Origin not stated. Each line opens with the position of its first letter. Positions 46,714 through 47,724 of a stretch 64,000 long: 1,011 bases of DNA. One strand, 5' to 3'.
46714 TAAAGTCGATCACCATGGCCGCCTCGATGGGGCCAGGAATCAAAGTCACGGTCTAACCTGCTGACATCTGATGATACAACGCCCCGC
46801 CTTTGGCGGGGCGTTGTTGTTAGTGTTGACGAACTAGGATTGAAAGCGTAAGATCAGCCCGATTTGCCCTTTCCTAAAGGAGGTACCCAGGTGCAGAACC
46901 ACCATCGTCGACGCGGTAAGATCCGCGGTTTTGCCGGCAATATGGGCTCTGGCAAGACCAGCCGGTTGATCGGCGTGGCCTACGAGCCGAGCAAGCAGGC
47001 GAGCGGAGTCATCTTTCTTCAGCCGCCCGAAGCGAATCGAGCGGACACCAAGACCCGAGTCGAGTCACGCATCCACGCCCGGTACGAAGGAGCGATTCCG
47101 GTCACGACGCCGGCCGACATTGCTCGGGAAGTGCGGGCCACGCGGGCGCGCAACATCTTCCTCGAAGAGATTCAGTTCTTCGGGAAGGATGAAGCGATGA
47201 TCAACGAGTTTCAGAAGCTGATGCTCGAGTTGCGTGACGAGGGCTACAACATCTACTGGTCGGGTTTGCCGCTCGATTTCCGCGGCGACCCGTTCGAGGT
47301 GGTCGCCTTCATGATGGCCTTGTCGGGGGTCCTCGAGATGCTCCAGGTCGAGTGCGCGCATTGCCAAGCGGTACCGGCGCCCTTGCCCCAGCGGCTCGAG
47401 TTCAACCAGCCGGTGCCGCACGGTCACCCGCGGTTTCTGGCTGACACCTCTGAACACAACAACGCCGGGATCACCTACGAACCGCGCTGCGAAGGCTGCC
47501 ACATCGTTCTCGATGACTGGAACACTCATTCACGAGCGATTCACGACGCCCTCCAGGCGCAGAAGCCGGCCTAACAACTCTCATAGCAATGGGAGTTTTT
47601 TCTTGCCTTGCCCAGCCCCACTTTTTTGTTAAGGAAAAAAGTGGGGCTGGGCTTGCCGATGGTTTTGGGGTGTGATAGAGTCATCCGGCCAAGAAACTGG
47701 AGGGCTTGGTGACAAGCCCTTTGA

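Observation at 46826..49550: High-GC thymidylate-synthesis island (tdk-tmk-thyX plus a small Cys protein) with a 17-bp hairpin and a TTGAC palindrome in the tmk leader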

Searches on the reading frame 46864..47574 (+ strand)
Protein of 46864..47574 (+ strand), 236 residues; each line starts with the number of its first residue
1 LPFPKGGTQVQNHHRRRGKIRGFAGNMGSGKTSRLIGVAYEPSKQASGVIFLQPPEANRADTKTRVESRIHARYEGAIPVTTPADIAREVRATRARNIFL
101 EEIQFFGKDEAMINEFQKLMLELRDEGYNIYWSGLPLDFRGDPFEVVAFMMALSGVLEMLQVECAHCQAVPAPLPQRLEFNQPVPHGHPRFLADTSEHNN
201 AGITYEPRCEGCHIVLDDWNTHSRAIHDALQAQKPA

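Call 4: search_protein_families(library=pfam, proteins=[window:46864-47574:+], max_evalue=0.01)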
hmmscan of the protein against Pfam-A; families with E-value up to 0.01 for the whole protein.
window:46864-47574:+ (236 aa): 1 family
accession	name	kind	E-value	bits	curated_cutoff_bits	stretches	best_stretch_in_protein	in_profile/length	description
PF00265.24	TK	-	2.5e-14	53.9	20.6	1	20-180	3-155/176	Thymidine kinase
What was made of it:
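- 46891..47574 (+): tdk, divergent TK1-type thymidine kinase, 227 aa (GTG start; SD AAGGAGG at 46877-46883). Pfam TK 53.9 bits (call 4).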

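Call 5: search_protein_families(library=phrogs, proteins=[window:46864-47574:+], max_evalue=0.01)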
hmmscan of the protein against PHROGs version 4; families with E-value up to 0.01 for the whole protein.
window:46864-47574:+ (236 aa): 1 family
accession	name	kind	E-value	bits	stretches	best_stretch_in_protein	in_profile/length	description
phrog_592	-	other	1.6e-18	68.2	1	22-217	6-189/193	thymidine kinase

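Call 23: find_homologous_proteins(query=window:46864-47574:+)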
Query window:46864-47574:+ (236 aa): 5 proteins with E <= 0.001 among 247 candidates.
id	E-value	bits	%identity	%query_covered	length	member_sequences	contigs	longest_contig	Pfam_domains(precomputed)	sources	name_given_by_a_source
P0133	1.8e-149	514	97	96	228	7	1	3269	PF00265.25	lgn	-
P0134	9.0e-87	309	63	94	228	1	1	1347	PF00265.25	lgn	-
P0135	6.4e-84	300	62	88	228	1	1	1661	PF00265.25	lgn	-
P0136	3.5e-83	297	64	91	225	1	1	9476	PF00265.25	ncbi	-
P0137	9.7e-58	214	52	86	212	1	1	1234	PF00265.25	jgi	jgi:thymidine kinase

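Call 26: find_encoding_contigs(protein=P0136, flank=10000, max_places=4)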
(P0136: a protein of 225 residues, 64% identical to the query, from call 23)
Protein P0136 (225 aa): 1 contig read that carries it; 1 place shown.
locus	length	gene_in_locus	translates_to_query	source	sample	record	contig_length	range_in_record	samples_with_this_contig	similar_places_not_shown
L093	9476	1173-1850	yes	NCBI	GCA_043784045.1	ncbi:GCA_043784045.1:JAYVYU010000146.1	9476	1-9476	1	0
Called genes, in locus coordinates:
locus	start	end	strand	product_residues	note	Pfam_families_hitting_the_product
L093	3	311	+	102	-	?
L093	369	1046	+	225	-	PF00687:Ribosomal_L1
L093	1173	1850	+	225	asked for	PF00265:TK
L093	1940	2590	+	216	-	PF02223:Thymidylate_kin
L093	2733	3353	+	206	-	PF02223:Thymidylate_kin, PF13521:AAA_28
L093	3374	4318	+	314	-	PF02511:Thy1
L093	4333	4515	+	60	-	-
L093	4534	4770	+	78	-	-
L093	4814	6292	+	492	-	PF02934:GatB_N, PF02637:GatB_Yqey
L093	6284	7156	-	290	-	PF01745:IPT, PF01715:IPPT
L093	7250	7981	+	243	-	PF00702:Hydrolase, PF13419:HAD_2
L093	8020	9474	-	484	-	?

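Call 31: search_protein_families(library=pfam, proteins=[L093:4333-4515:+, L093:4534-4770:+, L007:2329-3078:+, L093:1940-2590:+, L093:2733-3353:+], max_evalue=10)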
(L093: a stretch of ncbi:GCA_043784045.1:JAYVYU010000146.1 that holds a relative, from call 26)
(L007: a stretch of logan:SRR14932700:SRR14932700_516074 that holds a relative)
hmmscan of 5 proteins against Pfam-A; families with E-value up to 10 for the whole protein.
L093:4333-4515:+ (60 aa): 0 families

L093:4534-4770:+ (78 aa): 0 families

L007:2329-3078:+ (250 aa): 4 families
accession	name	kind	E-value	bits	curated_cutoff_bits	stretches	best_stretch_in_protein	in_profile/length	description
PF02511.20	Thy1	-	8.8e-16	58.7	24.8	1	38-247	15-163/191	Thymidylate synthase complementing protein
PF01399.33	PCI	-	0.051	14.2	22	1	92-122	51-81/84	PCI domain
PF20483.3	Flavi_NS5_thumb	-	0.21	11.9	25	1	63-101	23-62/164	Flavivirus RNA-directed RNA polymerase, thumb domain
PF18249.6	Ca_bind_SSO6904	-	0.28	12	25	1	92-128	19-55/90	Calcium binding protein SSO6904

L093:1940-2590:+ (216 aa): 2 families
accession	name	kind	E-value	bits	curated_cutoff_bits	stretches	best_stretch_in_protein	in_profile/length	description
PF02223.23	Thymidylate_kin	-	2.1e-23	83.4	27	1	9-191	1-179/185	Thymidylate kinase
PF13521.12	AAA_28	-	0.00012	22.8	27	1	7-109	2-96/164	AAA domain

L093:2733-3353:+ (206 aa): 3 families
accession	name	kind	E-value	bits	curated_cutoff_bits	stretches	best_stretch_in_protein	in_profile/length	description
PF02223.23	Thymidylate_kin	-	4.2e-24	85.7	27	1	7-197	3-184/185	Thymidylate kinase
PF13521.12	AAA_28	-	5e-08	33.8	27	1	3-172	2-150/164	AAA domain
PF13401.12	AAA_22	-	0.036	14.8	27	1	5-51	10-57/130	AAA domain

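Call 34: search_protein_representatives(alignment_id=A1)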
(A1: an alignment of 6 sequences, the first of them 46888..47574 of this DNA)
Query: 6 sequences, 228 profile positions. Proteins with E-value up to 0.001 (for the whole library): 2076; up to 1e-10: 384; up to 1e-30: 12. The best 150 are listed.
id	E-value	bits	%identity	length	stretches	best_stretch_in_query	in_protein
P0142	7.0e-89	313.5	-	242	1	8-222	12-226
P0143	4.3e-88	310.9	-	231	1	6-226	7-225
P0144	4.3e-74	265.1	-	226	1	10-225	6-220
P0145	5.1e-68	245.2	-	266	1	9-224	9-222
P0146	7.3e-68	244.7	-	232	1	10-225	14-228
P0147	2.0e-60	220.4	-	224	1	19-223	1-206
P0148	1.1e-56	208.2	-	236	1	8-224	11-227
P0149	2.6e-56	207.0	-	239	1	10-223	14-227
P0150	8.4e-51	188.9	-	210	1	9-206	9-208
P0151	1.0e-45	172.3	-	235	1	9-224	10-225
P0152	4.8e-39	150.5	-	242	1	10-210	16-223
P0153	5.5e-38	147.0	-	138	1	104-223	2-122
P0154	3.1e-30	121.6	-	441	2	9-208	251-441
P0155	9.8e-27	110.2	-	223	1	14-209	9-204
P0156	3.3e-26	108.5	-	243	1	10-212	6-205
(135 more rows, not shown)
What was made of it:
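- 46891..47574 (+): Rare subfamily: 12 representatives at E<1e-30 among 1.84 billion (call 34).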

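Call 35: find_encoding_contigs(protein=P0133, flank=10000, max_places=10)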
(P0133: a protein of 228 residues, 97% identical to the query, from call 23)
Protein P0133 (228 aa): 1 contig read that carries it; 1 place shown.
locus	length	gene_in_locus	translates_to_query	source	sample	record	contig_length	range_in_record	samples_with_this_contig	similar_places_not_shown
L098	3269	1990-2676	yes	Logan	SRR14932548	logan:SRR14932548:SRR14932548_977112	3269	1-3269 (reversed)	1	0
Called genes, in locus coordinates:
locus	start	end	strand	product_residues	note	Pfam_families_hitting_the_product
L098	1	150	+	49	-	?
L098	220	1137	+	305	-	PF18920:DUF5671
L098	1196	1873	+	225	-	PF00687:Ribosomal_L1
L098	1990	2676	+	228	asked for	PF00265:TK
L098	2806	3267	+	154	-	?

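Call 40: search_protein_families(library=ncbifam, proteins=[window:46864-47574:+], max_evalue=0.01)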
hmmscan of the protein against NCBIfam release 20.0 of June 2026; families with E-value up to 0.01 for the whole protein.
window:46864-47574:+ (236 aa): 4 families
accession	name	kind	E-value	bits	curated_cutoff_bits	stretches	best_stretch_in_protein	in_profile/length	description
NF003296.0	PRK04296.1-1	equivalog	5.8e-23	82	183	1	13-217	3-191/195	thymidine kinase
NF003299.0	PRK04296.1-4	equivalog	3.4e-09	36.8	284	1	25-187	9-165/191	thymidine kinase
NF003297.0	PRK04296.1-2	equivalog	1.3e-08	34.7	252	1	19-214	3-194/216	thymidine kinase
NF003300.0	PRK04296.1-5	equivalog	5e-08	33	195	1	25-165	9-147/194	thymidine kinase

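Call 45: find_related_loci(query=A1, collection=metagenome_contigs, flank=7000)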
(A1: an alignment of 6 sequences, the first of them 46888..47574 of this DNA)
Query A1 (228 aa) in metagenome_contigs; peptide patterns used: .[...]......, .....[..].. (x = any residue, [..] = any of these).
314 stretches matched a pattern, but none encodes a relative of the query by tblastn (E <= 1e-3).

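Call 46: find_related_loci(query=A1, collection=viral_contigs, flank=5000)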
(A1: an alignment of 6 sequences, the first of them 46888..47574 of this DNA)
Query A1 (228 aa) in viral_contigs; peptide patterns used: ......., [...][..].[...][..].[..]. (x = any residue, [..] = any of these).
120 stretches matched a pattern, but none encodes a relative of the query by tblastn (E <= 1e-3).

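Call 49: search_dna_similar(query=window:46864-47574:+, collection=phages, mode=protein, max_rows=8)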
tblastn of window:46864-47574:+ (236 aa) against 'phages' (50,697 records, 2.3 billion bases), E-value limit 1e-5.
Records with a match: 7; places in all: 7; records where one place covers at least 80% of the query: 7.
Best place of each record, by identity: <60% 7.
By first word of the organism name: Brevibacillus 3; Staphylococcus 2; Lysinibacillus 2.
By host as written in the record: Brevibacillus laterosporus 3; Staphylococcus aureus 2; Lysinibacillus fusiformis 2.
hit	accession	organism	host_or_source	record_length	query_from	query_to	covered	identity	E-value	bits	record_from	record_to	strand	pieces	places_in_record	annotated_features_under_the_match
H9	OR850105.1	Staphylococcus phage SA 1298 Kay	Staphylococcus aureus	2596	18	215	84%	30.3%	1e-12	72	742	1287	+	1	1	record has no annotation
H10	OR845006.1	Staphylococcus phage SA 1306 Kay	Staphylococcus aureus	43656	18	215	84%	30.3%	1e-12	72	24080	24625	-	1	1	record has no annotation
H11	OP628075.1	Lysinibacillus phage vB_LfM_LysYB1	Lysinibacillus fusiformis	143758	18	214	83%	24.8%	4e-7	56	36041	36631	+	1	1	thymidine kinase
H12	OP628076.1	Lysinibacillus phage vB_LfM_LysYB2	Lysinibacillus fusiformis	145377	18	214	83%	24.8%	4e-7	56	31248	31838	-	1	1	thymidine kinase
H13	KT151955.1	Brevibacillus phage Jenst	Brevibacillus laterosporus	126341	18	229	90%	22.5%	5e-6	52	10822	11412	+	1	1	putative thymidine kinase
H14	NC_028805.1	Brevibacillus phage Jenst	Brevibacillus laterosporus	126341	18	229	90%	22.5%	5e-6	52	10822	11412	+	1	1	thymidine kinase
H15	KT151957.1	Brevibacillus phage SecTim467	Brevibacillus laterosporus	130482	18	229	90%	22.5%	5e-6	52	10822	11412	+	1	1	putative tydmidine kinase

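Call 55: search_solved_structures(query=A1, max_evalue=0.001, show_alignments=1)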
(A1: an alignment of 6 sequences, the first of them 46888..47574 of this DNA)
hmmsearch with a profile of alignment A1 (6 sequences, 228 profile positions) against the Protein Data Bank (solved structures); distinct sequences matched with E-value up to 0.001: 12.
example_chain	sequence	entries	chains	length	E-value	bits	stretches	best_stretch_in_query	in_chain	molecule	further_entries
8y7w_A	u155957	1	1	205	2.1e-23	86.2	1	9-214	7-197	Thymidine kinase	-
3e2i_A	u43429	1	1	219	5e-23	84.9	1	9-212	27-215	Thymidine kinase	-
1xx6_A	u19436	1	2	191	2.9e-22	82.4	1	8-207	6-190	Thymidine kinase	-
2ja1_A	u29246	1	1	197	2.8e-21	79.2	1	9-209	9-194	THYMIDINE KINASE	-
2j9r_A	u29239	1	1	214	5.4e-21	78.3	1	9-209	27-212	THYMIDINE KINASE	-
2orw_A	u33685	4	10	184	3.5e-13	52.7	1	10-167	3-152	Thymidine kinase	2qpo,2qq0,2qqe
4uxj_A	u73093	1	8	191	7.5e-08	35.3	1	4-169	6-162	THYMIDINE KINASE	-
2b8t_A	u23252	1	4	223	2.7e-07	33.5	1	7-165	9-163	Thymidine kinase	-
2uz3_A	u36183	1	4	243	3.5e-07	33.1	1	7-165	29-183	THYMIDINE KINASE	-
4uxh_A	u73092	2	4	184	8.2e-07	31.9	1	9-169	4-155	THYMIDINE KINASE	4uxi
5fuv_A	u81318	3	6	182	1.6e-05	27.6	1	10-168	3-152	THYMDINE KINASE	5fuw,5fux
5fuy_A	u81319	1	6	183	1.7e-05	27.6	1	10-168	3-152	THYMDINE KINASE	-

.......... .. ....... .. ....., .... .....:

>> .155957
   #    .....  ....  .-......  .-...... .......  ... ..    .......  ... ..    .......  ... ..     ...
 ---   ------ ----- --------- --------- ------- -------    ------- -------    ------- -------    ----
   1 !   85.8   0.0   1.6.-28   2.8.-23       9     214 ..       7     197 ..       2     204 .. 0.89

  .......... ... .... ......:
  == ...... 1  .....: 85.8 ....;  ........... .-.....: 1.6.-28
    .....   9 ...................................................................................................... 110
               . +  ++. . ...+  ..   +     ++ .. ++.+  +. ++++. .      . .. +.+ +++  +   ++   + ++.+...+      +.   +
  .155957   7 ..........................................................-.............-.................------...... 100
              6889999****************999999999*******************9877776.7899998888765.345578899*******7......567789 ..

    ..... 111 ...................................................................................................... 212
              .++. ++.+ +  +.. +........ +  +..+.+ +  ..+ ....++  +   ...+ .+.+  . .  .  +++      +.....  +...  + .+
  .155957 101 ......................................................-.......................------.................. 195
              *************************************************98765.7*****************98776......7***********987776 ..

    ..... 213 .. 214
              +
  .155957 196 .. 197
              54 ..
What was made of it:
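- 46891..47574 (+): Profile hits to PDB thymidine kinases 8y7w, 3e2i and 1xx6, E ~1e-23 (call 55); the printed 8y7w alignment (the only one shown residue by residue) runs full length and includes the P-loop, the EEIQFF motif and the C-x2-C ...
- On Thymidine kinase, TK1 type (Pfam PF00265): PDB TK chains match at E ~1e-23; the printed 8y7w alignment is full length (call 55).
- Closest known: TK1-type. Same: Full-length alignment in the one match printed (8y7w), with P-loop, catalytic acidic pair and zinc-binding Cys pairs of the lasso domain (call 55).
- Checked: It aligns end to end with solved TK1-type kinases (call 55).
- Gene identities: calls 4, 40, 55.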

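Call 83: search_protein_families(library=padloc, proteins=[window:46891-47574:+], max_evalue=0.01)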
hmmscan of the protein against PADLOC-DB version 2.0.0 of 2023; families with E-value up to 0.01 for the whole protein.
window:46891-47574:+ (227 aa): 0 families

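Call 91: search_protein_families(library=pfam, proteins=[L093:3374-4318:+], max_evalue=0.001)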
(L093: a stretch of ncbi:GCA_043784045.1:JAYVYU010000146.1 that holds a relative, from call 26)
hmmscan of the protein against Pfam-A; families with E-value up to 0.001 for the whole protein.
L093:3374-4318:+ (314 aa): 1 family
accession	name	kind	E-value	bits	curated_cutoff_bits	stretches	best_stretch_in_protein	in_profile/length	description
PF02511.20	Thy1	-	1.5e-39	136.2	24.8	1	80-289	10-190/191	Thymidylate synthase complementing protein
